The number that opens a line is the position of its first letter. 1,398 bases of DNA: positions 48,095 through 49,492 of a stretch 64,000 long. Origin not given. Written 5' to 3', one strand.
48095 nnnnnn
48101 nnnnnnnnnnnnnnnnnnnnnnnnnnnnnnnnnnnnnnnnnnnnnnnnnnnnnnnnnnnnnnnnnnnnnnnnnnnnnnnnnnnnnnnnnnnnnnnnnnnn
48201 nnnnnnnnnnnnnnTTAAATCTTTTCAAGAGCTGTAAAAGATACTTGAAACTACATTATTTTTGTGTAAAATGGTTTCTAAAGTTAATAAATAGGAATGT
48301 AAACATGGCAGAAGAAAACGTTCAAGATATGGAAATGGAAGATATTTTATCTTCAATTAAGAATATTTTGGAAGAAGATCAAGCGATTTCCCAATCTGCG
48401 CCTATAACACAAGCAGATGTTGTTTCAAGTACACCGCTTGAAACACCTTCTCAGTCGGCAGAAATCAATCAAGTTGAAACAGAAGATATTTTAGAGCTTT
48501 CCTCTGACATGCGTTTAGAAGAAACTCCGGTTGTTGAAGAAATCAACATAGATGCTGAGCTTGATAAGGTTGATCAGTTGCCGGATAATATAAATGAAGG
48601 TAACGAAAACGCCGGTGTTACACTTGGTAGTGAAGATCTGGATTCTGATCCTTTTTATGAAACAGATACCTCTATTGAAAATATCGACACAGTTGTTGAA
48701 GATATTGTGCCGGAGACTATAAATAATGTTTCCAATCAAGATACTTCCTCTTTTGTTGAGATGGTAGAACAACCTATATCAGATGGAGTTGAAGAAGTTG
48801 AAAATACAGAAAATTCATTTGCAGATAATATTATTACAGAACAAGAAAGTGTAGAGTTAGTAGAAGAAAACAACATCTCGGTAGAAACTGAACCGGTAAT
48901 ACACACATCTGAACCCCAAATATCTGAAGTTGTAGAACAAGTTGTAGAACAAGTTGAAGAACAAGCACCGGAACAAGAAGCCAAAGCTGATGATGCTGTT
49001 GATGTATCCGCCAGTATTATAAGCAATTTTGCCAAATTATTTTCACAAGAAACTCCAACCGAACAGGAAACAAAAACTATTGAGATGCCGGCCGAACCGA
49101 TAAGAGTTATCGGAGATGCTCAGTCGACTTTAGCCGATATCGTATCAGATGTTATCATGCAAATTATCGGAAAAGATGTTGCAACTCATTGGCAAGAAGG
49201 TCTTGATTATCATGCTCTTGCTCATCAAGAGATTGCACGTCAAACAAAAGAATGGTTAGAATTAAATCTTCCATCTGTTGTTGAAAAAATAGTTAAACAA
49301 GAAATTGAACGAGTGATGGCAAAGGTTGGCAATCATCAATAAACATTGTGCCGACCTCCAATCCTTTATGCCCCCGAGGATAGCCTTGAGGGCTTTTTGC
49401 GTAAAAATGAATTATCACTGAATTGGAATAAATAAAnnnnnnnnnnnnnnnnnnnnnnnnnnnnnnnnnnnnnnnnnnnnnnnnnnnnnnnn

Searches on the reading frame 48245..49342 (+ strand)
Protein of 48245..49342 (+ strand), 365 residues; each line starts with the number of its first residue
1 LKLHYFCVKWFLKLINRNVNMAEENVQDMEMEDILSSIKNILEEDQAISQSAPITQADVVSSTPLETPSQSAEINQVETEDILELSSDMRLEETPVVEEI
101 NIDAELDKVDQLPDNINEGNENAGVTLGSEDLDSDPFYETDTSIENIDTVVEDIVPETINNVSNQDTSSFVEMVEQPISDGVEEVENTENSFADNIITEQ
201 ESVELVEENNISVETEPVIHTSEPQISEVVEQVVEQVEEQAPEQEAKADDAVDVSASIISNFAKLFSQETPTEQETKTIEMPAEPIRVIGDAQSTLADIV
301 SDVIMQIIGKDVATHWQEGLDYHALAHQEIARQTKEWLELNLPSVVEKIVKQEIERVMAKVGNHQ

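Call 64: search_protein_families(library=pfam, proteins=[window:48245-49342:+], max_evalue=0.1)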
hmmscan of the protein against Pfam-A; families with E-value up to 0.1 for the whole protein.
window:48245-49342:+ (365 aa): 1 family
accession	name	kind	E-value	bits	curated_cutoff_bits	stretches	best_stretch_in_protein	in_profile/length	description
PF10691.14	DUF2497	-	7.4e-07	30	27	1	334-358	50-74/75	Protein of unknown function (DUF2497)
